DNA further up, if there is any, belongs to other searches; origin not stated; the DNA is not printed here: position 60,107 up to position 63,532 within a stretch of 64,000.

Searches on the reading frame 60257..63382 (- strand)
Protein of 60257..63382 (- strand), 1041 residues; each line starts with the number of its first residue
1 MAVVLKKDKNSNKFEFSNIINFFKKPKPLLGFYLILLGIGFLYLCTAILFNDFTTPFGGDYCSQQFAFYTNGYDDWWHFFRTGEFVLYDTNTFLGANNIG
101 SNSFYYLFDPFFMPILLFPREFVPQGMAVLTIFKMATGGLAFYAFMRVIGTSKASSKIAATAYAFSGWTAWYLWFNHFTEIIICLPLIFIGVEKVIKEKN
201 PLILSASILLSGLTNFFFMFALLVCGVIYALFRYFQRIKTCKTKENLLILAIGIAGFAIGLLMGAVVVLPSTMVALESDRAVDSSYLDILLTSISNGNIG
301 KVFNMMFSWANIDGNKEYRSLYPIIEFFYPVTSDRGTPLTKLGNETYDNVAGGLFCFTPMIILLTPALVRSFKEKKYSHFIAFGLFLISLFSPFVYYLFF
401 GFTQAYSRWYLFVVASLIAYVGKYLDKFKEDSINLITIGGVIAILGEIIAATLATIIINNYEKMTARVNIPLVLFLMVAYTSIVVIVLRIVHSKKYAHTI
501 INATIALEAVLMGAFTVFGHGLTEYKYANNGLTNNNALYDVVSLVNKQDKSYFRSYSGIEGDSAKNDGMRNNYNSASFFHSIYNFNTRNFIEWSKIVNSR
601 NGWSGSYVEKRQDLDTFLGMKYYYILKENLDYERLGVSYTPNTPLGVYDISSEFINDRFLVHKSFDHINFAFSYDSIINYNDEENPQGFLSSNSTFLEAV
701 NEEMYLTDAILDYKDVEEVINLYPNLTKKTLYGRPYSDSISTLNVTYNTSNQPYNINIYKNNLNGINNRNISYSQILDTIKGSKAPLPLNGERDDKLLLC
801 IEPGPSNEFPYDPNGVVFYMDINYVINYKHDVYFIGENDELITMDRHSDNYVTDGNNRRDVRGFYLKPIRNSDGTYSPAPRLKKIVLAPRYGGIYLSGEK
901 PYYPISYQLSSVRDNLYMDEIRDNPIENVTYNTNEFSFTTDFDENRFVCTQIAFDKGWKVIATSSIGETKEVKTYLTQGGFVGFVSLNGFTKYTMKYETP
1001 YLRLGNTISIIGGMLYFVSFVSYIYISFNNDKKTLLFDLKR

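Call 74: search_protein_families(library=pfam, proteins=[window:60257-63382:-], max_evalue=0.0001)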
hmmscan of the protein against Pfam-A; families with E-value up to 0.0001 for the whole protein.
window:60257-63382:- (1041 aa): 1 family
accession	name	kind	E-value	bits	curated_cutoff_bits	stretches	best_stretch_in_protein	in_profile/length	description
PF09586.16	YfhO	-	2.6e-54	185.3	28.5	3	33-282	3-245/835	Bacterial membrane protein YfhO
